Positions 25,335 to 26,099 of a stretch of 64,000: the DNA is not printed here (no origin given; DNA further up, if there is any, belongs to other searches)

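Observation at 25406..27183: ATPase plus small PD-(D/E)xK-like gene cassette inserted between wbpB-like and wbpE-like genes, beside the relic of the gene it displaced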

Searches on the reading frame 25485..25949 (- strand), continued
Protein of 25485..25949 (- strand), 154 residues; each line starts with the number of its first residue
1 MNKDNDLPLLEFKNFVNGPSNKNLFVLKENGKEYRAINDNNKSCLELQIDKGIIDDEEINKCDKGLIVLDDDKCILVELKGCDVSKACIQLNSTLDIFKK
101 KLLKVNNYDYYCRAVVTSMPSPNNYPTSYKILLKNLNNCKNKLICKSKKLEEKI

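Call 42: search_solved_structures(query=A4, max_evalue=10, show_alignments=3)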
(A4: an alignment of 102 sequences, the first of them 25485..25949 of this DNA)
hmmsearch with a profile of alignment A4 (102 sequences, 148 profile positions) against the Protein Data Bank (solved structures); distinct sequences matched with E-value up to 10: 1.
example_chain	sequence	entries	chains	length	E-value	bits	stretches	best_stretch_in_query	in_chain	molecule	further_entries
4fm3_A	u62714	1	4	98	0.72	13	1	75-137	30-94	uncharacterized hypothetical protein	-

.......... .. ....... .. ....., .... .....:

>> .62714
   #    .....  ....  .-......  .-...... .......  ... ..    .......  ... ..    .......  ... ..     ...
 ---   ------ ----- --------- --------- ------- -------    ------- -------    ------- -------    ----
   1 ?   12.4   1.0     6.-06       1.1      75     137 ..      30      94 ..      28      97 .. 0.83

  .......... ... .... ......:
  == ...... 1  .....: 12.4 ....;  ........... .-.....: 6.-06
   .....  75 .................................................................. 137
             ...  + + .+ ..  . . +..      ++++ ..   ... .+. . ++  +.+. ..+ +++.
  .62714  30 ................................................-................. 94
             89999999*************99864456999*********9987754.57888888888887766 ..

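Call 63: find_related_loci(query=A1, collection=metagenome_contigs, flank=7000)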
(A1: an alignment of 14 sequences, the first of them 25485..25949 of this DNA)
Query A1 (154 aa) in metagenome_contigs; peptide patterns used: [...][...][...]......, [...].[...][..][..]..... (x = any residue, [..] = any of these).
168 stretches matched a pattern; 22 encode a relative of the query (tblastn E <= 1e-3); 22 distinct loci.
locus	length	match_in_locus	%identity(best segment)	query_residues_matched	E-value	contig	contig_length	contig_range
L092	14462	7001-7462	98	1-154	5e-95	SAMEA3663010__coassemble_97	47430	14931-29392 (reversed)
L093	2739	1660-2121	97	1-154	2e-96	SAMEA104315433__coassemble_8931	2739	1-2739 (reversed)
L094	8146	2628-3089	97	1-154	3e-94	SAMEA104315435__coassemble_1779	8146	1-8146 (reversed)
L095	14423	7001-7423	73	14-154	1e-63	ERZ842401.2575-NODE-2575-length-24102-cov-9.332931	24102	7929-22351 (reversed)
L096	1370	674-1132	62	1-154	8e-57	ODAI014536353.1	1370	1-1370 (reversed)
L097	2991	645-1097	46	1-154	5e-32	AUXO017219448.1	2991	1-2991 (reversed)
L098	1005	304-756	46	1-154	3e-33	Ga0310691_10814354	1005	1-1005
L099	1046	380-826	45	1-154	9e-32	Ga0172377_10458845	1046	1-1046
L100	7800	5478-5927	43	1-154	7e-30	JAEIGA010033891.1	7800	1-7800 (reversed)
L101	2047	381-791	40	14-154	6e-28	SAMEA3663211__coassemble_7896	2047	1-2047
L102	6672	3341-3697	43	14-136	9e-27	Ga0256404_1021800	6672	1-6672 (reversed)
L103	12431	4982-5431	42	1-152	2e-26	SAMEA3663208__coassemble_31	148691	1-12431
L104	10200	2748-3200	40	1-152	6e-25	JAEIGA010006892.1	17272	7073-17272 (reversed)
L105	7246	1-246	45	70-154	3e-14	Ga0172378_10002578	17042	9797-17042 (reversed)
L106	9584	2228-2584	33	29-151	4e-11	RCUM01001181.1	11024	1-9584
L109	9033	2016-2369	33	26-146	7e-9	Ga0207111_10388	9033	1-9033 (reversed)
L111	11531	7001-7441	26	22-154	3e-5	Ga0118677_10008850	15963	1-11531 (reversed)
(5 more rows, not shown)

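Call 65: search_protein_families(library=pfam, proteins=[L100:3194-3997:+, L100:2707-3186:+, L100:882-2714:+, L100:6219-7676:+, L104:351-899:+, L104:3785-5308:+, L104:5315-6400:+, L103:7319-8422:+, L103:5935-7101:-, L103:2509-3399:-], max_evalue=0.0001)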
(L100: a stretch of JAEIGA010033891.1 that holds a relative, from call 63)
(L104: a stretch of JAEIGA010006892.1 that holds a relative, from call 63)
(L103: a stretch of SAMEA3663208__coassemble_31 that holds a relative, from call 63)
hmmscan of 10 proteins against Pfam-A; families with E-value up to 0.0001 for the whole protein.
L100:3194-3997:+ (267 aa): 2 families
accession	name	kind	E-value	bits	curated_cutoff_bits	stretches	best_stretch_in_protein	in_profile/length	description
PF03471.22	CorC_HlyC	-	1.9e-21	76.3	27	1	183-257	3-79/81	Transporter associated domain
PF00571.33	CBS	-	5.4e-16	59.1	24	2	47-105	1-56/57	CBS domain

L100:2707-3186:+ (159 aa): 1 family
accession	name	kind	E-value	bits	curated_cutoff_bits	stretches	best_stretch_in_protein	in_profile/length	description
PF02130.23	YbeY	-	4.7e-29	101.3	25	1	21-133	10-116/129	Endoribonuclease YbeY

L100:882-2714:+ (610 aa): 3 families
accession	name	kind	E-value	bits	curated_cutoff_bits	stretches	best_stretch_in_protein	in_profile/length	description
PF01966.28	HD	-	5.4e-20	72.3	22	1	353-492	1-115/116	HD domain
PF07698.17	7TM-7TMR_HD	-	4.2e-09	37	29.4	1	132-317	4-179/190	7TM receptor with intracellular HD hydrolase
PF07697.16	7TMR-HDED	-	2.7e-07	31.3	27.6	1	87-117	187-219/224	7TM-HD extracellular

L100:6219-7676:+ (485 aa): 3 families
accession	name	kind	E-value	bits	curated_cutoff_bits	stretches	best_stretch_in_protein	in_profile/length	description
PF13440.11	Polysacc_synt_3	-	1.8e-103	346.3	23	1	38-330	1-293/293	Polysaccharide biosynthesis protein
PF01943.22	Polysacc_synt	-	1.1e-34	120.5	28.2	1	19-279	6-272/274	Polysaccharide biosynthesis protein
PF03023.19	MurJ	-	1.1e-05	24.7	27.4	0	69-442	41-436/451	Lipid II flippase MurJ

L104:351-899:+ (182 aa): 2 families
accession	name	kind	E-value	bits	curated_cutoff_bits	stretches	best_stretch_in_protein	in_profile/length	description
PF13412.12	HTH_24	-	5.8e-07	29.4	21.9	1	15-51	10-46/48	Winged helix-turn-helix DNA-binding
PF01047.28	MarR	-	5.3e-05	23.5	24.6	0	16-52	11-47/59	MarR family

L104:3785-5308:+ (507 aa): 1 family
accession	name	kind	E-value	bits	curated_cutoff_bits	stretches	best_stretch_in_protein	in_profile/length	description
PF01943.22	Polysacc_synt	-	1.7e-08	34.7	28.2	1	11-290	2-268/274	Polysaccharide biosynthesis protein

L104:5315-6400:+ (361 aa): 1 family
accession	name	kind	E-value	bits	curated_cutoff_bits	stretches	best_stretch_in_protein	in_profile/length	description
PF04230.19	PS_pyruv_trans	-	5e-28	99.2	25.3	1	14-297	1-276/280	Polysaccharide pyruvyl transferase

L103:7319-8422:+ (367 aa): 2 families
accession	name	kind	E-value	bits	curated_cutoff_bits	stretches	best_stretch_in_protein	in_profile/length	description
PF01041.23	DegT_DnrJ_EryC1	-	2e-101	340.2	19.8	1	16-363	4-359/360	DegT/DnrJ/EryC1/StrS aminotransferase family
PF00266.25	Aminotran_5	-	1.8e-05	24.3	21.5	1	64-166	74-180/371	Aminotransferase class-V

L103:5935-7101:- (388 aa): 2 families
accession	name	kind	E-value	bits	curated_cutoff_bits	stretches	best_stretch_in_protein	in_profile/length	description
PF00534.26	Glycos_transf_1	-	5.6e-30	104.6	26.4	1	202-364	8-171/172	Glycosyl transferases group 1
PF13692.12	Glyco_trans_1_4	-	1.9e-23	83.7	27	1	211-351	3-142/142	Glycosyl transferases group 1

L103:2509-3399:- (296 aa): 1 family
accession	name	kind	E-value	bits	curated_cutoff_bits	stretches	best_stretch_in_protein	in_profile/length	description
PF11051.14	Mannosyl_trans3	-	6.5e-31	108.1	22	1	2-244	2-248/273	Mannosyltransferase putative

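Call 66: search_protein_families(library=pfam, proteins=[L105:250-1575:+, L106:163-714:+, L106:2764-3876:-, L106:3898-5349:-, L106:5321-8974:-, L109:25-624:+, L109:2404-4032:+, L111:3242-4162:+, L111:7462-9099:-, L111:4622-5209:-], max_evalue=0.0001)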
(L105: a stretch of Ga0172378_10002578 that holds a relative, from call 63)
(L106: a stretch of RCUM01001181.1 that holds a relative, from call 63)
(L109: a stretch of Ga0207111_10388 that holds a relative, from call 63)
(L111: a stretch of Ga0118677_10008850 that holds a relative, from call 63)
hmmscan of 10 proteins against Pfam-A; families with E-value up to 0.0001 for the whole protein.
L105:250-1575:+ (441 aa): 3 families
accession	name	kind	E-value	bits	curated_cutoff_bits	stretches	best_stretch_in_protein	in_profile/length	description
PF13175.12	AAA_15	-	6.3e-16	59.4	32.1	2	2-192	4-189/374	AAA ATPase domain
PF13304.12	AAA_21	-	6e-12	46.7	27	1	319-361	263-303/304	AAA domain, putative AbiEii toxin, Type IV TA system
PF13476.12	AAA_23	-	7e-05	24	27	1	3-114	1-110/201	AAA domain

L106:163-714:+ (183 aa): 0 families

L106:2764-3876:- (370 aa): 4 families
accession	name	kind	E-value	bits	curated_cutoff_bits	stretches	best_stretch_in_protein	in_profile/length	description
PF00085.26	Thioredoxin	-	1.9e-10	41.1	23.5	1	54-107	16-69/103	Thioredoxin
PF08534.16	Redoxin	-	6.8e-09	36.1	26.6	1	32-162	2-128/148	Redoxin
PF00578.27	AhpC-TSA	-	2e-08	34.7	26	1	32-162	1-121/124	AhpC/TSA family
PF13905.12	Thioredoxin_8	-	1.7e-06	28.7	27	1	57-98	2-45/94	Thioredoxin-like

L106:3898-5349:- (483 aa): 2 families
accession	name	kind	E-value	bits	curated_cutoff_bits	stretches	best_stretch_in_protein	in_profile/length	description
PF14322.12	SusD-like_3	-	6.4e-20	72.6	27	1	46-244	15-190/191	Starch-binding associating with outer membrane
PF07980.17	SusD_RagB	-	2e-10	41.2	23.1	1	364-483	162-295/297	SusD family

L106:5321-8974:- (1217 aa): 4 families
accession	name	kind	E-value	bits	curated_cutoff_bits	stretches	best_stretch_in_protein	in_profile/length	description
PF07715.20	Plug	-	3.1e-17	63.5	23.9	1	256-354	3-107/107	TonB-dependent Receptor Plug Domain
PF13715.12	CarbopepD_reg_2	-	1.6e-12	47.7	32.2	1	161-245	3-88/88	CarboxypepD_reg-like domain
PF07660.19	STN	-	4.9e-10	39.5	28.4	1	88-137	1-50/52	Secretin and TonB N terminus short domain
PF13620.12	CarboxypepD_reg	-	1.5e-08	35.3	32.3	1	159-222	2-73/82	Carboxypeptidase regulatory-like domain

L109:25-624:+ (199 aa): 3 families
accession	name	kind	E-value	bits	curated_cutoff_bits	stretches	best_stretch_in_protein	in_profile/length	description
PF18693.7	TRAM_2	-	2.1e-21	76.3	27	1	136-198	1-62/63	TRAM domain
PF04055.27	Radical_SAM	-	4.4e-11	43.7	29.5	1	2-79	92-165/166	Radical SAM superfamily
PF01938.26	TRAM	-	2.1e-05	24.8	21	1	134-198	2-60/61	TRAM domain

L109:2404-4032:+ (542 aa): 2 families
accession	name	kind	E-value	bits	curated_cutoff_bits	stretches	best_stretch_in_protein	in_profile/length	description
PF10079.15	Rossmann-like_BshC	-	3.2e-126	422.2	27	1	14-377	8-380/380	Bacillithiol biosynthesis BshC, N-terminal Rossmann-like domain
PF24850.1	CC_BshC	-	4e-38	131.2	27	1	380-533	2-157/159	Bacillithiol biosynthesis BshC, C-terminal coiled-coil domain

L111:3242-4162:+ (306 aa): 1 family
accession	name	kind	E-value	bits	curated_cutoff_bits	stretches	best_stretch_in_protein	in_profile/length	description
PF02086.21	MethyltransfD12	-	2.2e-33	116.5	22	1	10-222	1-217/253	D12 class N6 adenine-specific DNA methyltransferase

L111:7462-9099:- (545 aa): 1 family
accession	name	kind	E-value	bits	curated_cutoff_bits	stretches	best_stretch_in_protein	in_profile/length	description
PF03109.22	ABC1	-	6.3e-84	281.4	22.9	1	93-339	1-244/244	ABC1 atypical kinase-like domain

L111:4622-5209:- (195 aa): 1 family
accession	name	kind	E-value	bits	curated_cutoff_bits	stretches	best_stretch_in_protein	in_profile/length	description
PF04751.20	DarP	-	1.2e-49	168.5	26.3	1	18-170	2-153/153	Dual-action ribosomal maturation protein DarP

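Call 67: search_protein_families(library=pfam, proteins=[L102:1014-1976:+, L102:3767-5371:-, L102:5486-6298:-, L097:1169-2278:+, L095:3302-4555:+, L095:10505-11965:+, L092:2761-4176:+, L092:10657-12489:+, L109:4001-4840:-, L109:5188-6189:-], max_evalue=0.0001)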
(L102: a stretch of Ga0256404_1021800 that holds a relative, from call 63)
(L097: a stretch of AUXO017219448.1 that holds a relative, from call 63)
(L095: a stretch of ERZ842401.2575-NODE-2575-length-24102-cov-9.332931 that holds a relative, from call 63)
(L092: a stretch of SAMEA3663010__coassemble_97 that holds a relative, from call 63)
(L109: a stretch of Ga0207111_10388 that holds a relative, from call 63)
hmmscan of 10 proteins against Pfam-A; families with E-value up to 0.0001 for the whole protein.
L102:1014-1976:+ (320 aa): 1 family
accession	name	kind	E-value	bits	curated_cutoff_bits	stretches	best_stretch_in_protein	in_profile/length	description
PF01501.26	Glyco_transf_8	-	1.1e-05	25.6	24.3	1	91-230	102-241/253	Glycosyl transferase family 8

L102:3767-5371:- (534 aa): 2 families
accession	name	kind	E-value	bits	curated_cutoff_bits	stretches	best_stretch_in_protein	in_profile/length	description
PF09820.16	AAA-ATPase_like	-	7.1e-65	219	26.1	1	8-214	1-201/201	Predicted AAA-ATPase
PF08011.17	PDDEXK_9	-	3e-18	66.2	25.5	1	440-530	3-105/105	PD-(D/E)XK nuclease superfamily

L102:5486-6298:- (270 aa): 2 families
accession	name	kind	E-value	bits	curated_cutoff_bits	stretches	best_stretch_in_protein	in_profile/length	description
PF14848.11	HU-DNA_bdg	-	1.5e-06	28.7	30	1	41-134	25-118/124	DNA-binding domain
PF14734.12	DUF4469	-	9.3e-06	26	22.6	1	155-227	8-77/101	Domain of unknown function (DUF4469) with IG-like fold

L097:1169-2278:+ (369 aa): 2 families
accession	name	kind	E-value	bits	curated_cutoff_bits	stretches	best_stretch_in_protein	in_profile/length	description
PF00534.26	Glycos_transf_1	-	4.4e-17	62.6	26.4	1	198-344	14-170/172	Glycosyl transferases group 1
PF13692.12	Glyco_trans_1_4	-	1.8e-12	48.1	27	1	228-332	32-142/142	Glycosyl transferases group 1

L095:3302-4555:+ (417 aa): 0 families

L095:10505-11965:+ (486 aa): 1 family
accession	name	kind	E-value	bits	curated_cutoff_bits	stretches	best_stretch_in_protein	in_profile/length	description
PF01943.22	Polysacc_synt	-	4.2e-20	72.7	28.2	1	7-272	2-271/274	Polysaccharide biosynthesis protein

L092:2761-4176:+ (471 aa): 5 families
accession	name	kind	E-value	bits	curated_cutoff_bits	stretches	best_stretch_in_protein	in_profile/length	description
PF01637.24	ATPase_2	-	8.8e-24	85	33.2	1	7-209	1-223/225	ATPase domain predominantly from Archaea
PF03008.20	DUF234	-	1.3e-19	70.9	22.5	1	318-417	1-93/100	Archaea bacterial proteins of unknown function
PF13173.12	AAA_14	-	3.2e-10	40.5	27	1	27-180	3-126/129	AAA domain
PF13401.12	AAA_22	-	3.6e-05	24.5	27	1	28-148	7-123/130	AAA domain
PF13191.12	AAA_16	-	9e-05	23.5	32.6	0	7-93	2-96/167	AAA ATPase domain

L092:10657-12489:+ (610 aa): 3 families
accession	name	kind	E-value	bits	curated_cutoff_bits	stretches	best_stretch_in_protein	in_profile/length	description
PF00155.27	Aminotran_1_2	-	4.9e-33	115.2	19.7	1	311-601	50-359/361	Aminotransferase class I and II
PF12804.13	NTP_transf_3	-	8.1e-10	39.5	27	1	3-129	1-112/160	MobA-like NTP transferase domain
PF00483.29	NTP_transferase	-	1.6e-08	34.9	21.2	1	3-122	2-118/245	Nucleotidyl transferase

L109:4001-4840:- (279 aa): 5 families
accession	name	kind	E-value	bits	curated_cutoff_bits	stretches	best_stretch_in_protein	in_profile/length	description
PF12146.15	Hydrolase_4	-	2.8e-68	230.2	27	1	29-263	2-239/239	Serine aminopeptidase, S33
PF00561.26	Abhydrolase_1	-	2.4e-15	57.3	25.8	1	33-169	2-138/245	alpha/beta hydrolase fold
PF12697.13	Abhydrolase_6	-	8.3e-13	49.9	26.3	1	36-242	3-193/217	Alpha/beta hydrolase family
PF20408.4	Abhydrolase_11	-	2e-06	28.1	27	0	31-133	2-104/193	Alpha/beta hydrolase domain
PF02230.22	Abhydrolase_2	-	2.8e-06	27.8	23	0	106-143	108-145/217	Phospholipase/Carboxylesterase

L109:5188-6189:- (333 aa): 1 family
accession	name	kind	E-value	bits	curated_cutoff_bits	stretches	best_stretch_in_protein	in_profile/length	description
PF00882.24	Zn_dep_PLPC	-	2.3e-08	34.6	26.8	1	31-238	2-165/167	Zinc dependent phospholipase C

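Call 75: search_protein_families(library=padloc, proteins=[L109:874-1950:+, L109:1950-2399:+, L111:5644-6963:+, L111:6920-7450:+], max_evalue=0.001)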
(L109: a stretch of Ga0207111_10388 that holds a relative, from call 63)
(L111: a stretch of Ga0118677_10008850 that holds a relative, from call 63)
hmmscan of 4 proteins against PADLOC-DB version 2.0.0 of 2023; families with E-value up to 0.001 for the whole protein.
L109:874-1950:+ (358 aa): 90 families (the best 25 are shown)
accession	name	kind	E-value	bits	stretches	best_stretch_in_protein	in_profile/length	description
PDLC04562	PDC-M29A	-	2.3e-52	176.6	2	3-217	1-222/410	-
PDLC02979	AriA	-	1.5e-33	115.1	2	150-272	255-373/373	-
PDLC03878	NsnB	-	6.8e-21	73.4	2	3-123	2-121/345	-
PDLC04033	PD-T4-4_A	-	7e-19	66.3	2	147-338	255-430/460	-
PDLC04710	PDC-M56A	-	2.2e-17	61.1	2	3-124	1-118/382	-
PDLC02915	ATPase-Toprim_I-B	-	7.8e-16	56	2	190-283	225-310/623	-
PDLC00083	GajA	-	8.8e-16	55.4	1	85-287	211-356/639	AAA ATPase domain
PDLC04664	PDC-M47A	-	1.9e-15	54.8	2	184-318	289-410/461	-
PDLC02980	AriA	-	5.5e-15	54.1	1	24-272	1-303/304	-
PDLC04179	HEC-01A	-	5.3e-13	46.9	2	3-51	2-50/459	-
PDLC02981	AriAB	-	7.7e-13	46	2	224-274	335-379/694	-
PDLC04032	PD-T4-4_A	-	1.2e-12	45.5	1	222-352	349-466/474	-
PDLC00093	GajA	-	1.1e-11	42.2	2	217-274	380-438/736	AAA ATPase domain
PDLC00069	GajA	-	1.2e-11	41.8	1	224-282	339-393/687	AAA ATPase domain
PDLC04182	HEC-01A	-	1.5e-11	41.9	1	223-276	309-355/406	-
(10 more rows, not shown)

L109:1950-2399:+ (149 aa): 1 family
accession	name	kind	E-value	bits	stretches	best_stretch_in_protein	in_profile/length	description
PDLC04564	PDC-M29B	-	0.00026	19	1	33-97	43-111/162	-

L111:5644-6963:+ (439 aa): 127 families (the best 25 are shown)
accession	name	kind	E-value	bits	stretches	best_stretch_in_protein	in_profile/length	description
PDLC02979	AriA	-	2.6e-28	97.9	1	3-353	5-373/373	-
PDLC04562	PDC-M29A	-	1.7e-24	84.8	2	306-434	270-408/410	-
PDLC04033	PD-T4-4_A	-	2.5e-18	64.5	1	251-397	269-414/460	-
PDLC02980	AriA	-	7e-18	63.6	1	24-354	3-304/304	-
PDLC04710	PDC-M56A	-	8.2e-18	62.5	2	153-356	85-288/382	-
PDLC03878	NsnB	-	1.6e-17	62.3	1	3-358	4-286/345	-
PDLC04214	HEC-02A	-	1.3e-16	58.9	1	221-356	151-285/338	-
PDLC00285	PtuA1|PtuA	-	1.2e-15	55.7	1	285-365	263-343/432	AAA ATPase domain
PDLC00266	PtuA1|PtuA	-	3.4e-14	51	1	280-358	308-385/483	AAA ATPase domain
PDLC00290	PtuA1|PtuA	-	9.6e-14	49.5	1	285-369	247-328/414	AAA ATPase domain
PDLC00283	PtuA1|PtuA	-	1.1e-13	49.1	1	279-358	271-349/448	AAA ATPase domain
PDLC04664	PDC-M47A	-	1.7e-13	48.3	1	255-395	269-408/461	-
PDLC04032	PD-T4-4_A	-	2.1e-13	48.1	1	282-430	323-466/474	-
PDLC02335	AbiLi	-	8.3e-12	42.8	1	19-356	75-243/326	AbiLi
PDLC00067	GajA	-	9.3e-12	42.2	1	309-355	306-348/604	AAA ATPase domain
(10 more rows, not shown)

L111:6920-7450:+ (176 aa): 0 families
